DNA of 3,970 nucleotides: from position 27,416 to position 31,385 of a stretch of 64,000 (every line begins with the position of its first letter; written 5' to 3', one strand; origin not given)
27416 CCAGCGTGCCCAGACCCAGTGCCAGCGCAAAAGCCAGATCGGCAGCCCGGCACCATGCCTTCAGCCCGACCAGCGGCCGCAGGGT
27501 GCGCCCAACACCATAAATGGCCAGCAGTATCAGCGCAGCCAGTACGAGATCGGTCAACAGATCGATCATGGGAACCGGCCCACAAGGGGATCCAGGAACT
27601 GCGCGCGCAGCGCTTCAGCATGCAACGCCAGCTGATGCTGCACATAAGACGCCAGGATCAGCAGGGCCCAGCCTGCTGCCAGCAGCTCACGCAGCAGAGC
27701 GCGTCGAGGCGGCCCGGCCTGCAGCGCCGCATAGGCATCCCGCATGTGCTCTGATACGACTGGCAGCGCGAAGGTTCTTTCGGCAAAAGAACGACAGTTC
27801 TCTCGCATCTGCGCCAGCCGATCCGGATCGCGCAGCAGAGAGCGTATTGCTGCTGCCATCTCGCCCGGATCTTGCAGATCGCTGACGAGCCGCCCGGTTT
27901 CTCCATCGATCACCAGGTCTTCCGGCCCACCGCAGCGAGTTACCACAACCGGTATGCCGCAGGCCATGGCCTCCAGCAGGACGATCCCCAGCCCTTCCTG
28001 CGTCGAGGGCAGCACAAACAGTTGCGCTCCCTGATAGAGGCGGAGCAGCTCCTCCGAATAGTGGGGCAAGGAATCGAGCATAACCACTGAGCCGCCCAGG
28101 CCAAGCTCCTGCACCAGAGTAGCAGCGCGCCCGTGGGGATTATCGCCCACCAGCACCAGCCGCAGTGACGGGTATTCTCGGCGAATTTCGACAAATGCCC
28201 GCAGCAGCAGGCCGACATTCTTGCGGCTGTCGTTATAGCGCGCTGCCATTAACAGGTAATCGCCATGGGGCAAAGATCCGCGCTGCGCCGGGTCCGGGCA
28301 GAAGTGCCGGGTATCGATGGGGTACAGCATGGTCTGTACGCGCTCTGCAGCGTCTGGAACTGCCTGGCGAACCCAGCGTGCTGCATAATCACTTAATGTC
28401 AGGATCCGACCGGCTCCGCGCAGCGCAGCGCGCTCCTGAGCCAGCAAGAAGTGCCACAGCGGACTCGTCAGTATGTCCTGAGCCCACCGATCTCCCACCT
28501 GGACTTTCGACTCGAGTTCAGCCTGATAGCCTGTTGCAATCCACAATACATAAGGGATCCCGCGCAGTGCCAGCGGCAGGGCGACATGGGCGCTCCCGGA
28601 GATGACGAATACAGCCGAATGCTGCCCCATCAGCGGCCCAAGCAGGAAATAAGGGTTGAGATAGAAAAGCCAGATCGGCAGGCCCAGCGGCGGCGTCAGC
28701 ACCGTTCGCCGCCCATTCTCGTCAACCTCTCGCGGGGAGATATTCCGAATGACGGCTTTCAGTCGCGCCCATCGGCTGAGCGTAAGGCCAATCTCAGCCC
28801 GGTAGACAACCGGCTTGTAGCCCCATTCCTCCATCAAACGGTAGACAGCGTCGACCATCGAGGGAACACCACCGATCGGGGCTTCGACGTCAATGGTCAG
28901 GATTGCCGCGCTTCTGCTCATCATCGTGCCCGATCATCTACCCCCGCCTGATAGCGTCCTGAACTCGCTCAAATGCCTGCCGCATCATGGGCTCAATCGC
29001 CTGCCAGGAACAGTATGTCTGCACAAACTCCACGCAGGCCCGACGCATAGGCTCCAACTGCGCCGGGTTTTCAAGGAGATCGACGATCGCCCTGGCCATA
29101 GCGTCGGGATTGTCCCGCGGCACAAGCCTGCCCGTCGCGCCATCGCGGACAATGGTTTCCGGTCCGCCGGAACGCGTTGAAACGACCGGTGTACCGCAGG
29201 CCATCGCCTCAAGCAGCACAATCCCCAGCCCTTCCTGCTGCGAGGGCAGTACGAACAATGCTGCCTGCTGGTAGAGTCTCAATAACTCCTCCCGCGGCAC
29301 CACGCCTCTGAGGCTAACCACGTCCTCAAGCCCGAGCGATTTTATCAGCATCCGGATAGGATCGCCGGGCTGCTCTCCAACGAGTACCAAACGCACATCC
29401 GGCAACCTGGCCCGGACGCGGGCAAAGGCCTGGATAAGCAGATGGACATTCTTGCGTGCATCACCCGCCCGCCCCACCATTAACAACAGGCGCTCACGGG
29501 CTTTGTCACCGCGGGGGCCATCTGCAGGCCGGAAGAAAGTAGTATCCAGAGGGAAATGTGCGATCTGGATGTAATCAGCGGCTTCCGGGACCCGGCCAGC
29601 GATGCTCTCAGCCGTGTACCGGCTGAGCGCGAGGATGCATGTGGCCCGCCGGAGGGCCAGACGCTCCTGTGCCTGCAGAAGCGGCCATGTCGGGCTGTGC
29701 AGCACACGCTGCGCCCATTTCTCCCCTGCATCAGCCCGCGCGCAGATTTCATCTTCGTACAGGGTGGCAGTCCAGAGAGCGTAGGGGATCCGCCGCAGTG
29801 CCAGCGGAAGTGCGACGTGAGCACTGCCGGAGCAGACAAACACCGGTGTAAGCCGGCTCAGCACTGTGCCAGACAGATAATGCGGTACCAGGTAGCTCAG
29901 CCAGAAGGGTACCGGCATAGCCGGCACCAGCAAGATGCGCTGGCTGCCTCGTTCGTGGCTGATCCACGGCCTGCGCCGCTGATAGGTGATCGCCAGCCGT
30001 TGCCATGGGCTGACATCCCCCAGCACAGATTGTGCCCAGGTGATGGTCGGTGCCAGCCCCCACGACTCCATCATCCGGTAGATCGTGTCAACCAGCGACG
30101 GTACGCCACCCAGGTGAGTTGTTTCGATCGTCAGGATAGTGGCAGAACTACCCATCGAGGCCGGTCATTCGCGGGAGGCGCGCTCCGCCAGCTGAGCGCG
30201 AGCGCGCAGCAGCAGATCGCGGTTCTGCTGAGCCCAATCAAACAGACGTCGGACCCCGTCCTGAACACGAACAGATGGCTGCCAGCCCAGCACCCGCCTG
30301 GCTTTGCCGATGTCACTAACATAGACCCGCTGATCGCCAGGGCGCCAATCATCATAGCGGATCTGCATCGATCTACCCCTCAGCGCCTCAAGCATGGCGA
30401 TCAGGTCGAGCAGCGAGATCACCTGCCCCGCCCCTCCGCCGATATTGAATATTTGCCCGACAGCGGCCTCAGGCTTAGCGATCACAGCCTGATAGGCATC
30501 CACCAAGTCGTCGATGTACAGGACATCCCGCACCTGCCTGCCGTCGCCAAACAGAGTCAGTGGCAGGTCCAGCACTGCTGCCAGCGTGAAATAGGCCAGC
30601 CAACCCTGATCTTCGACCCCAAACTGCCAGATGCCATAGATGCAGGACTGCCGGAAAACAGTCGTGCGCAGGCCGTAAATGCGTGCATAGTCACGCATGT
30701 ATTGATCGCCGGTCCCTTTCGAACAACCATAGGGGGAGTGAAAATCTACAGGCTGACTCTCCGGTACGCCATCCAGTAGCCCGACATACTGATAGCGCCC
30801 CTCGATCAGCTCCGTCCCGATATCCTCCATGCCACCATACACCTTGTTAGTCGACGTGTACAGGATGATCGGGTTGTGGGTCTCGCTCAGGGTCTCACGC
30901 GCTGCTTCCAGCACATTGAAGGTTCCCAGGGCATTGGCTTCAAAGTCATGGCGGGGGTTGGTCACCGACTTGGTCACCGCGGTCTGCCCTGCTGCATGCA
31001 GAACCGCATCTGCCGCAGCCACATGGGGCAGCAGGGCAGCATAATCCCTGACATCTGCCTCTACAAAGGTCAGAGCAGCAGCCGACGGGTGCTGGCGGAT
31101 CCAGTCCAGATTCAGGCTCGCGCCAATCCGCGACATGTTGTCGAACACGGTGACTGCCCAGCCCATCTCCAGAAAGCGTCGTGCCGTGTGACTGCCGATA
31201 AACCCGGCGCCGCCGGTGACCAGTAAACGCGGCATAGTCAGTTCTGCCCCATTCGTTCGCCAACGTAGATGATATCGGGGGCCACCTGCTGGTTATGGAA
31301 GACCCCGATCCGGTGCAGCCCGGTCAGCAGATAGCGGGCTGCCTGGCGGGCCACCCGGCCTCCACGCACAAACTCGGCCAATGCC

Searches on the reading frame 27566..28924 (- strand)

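Call 43: search_protein_families(library=pfam, proteins=[window:27566-28924:-], max_evalue=0.00001)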
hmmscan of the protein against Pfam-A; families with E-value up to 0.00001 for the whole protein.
window:27566-28924:- (452 aa): 5 families
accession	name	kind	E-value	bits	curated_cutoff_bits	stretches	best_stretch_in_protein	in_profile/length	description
PF00534.26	Glycos_transf_1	-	3.4e-35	121.5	26.4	1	222-378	16-170/172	Glycosyl transferases group 1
PF13692.12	Glyco_trans_1_4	-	2.6e-34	119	27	1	223-366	3-142/142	Glycosyl transferases group 1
PF20706.3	GT4-conflict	-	5.1e-14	52.5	26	1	165-372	141-363/385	Family 4 Glycosyltransferase in conflict systems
PF13524.12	Glyco_trans_1_2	-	2.1e-07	31.4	25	1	252-380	13-128/144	Glycosyl transferase-like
PF13439.12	Glyco_transf_4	-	4e-06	27.4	28.5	1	17-205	1-168/170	Glycosyltransferase Family 4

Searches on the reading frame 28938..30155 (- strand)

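Call 43: search_protein_families(library=pfam, proteins=[window:28938-30155:-], max_evalue=0.00001)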
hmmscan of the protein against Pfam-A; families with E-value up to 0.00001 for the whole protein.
window:28938-30155:- (405 aa): 4 families
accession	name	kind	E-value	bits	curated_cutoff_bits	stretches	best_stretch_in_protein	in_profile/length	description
PF00534.26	Glycos_transf_1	-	9.1e-43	146.2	26.4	1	219-373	13-164/172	Glycosyl transferases group 1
PF13692.12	Glyco_trans_1_4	-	7.5e-41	140.1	27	1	222-363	2-142/142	Glycosyl transferases group 1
PF20706.3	GT4-conflict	-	3.3e-16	59.7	26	1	205-368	179-362/385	Family 4 Glycosyltransferase in conflict systems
PF13524.12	Glyco_trans_1_2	-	3.3e-10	40.5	25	1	245-385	7-136/144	Glycosyl transferase-like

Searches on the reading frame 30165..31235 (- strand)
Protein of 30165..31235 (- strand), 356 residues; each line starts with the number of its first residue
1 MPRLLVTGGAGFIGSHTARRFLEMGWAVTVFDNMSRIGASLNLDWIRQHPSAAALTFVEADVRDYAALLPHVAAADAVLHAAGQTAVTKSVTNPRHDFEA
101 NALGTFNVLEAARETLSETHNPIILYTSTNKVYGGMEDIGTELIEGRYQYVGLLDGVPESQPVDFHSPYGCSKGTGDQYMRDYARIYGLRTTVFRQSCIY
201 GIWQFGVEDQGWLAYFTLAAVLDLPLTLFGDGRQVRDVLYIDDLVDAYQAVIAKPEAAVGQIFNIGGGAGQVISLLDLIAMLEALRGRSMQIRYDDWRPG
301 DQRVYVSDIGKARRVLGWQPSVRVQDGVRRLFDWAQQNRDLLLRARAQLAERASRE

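Call 43: search_protein_families(library=pfam, proteins=[window:30165-31235:-], max_evalue=0.00001)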
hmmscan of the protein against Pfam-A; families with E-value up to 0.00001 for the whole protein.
window:30165-31235:- (356 aa): 7 families
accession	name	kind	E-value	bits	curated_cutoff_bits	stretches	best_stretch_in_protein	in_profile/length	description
PF01370.27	Epimerase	-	6.3e-46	157.2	20.9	1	5-266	2-240/240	NAD dependent epimerase/dehydratase family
PF16363.11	GDP_Man_Dehyd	-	6.9e-46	157.7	27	1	5-330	1-331/332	GDP-mannose 4,6 dehydratase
PF01073.25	3Beta_HSD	-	5.2e-13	49.1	22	1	5-135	1-122/280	3-beta hydroxysteroid dehydrogenase/isomerase family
PF07993.18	NAD_binding_4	-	2.9e-10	40.2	20.1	1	73-213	87-216/258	Male sterility protein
PF04321.23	RmlD_sub_bind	-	1.1e-09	38.2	27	1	3-202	2-154/287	RmlD substrate binding domain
PF02719.21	Polysacc_synt_2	-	2.5e-08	33.9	20.2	1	4-117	1-120/293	Polysaccharide biosynthesis protein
PF00106.31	adh_short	-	8.4e-07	29.1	26.6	0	5-128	4-136/195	short chain dehydrogenase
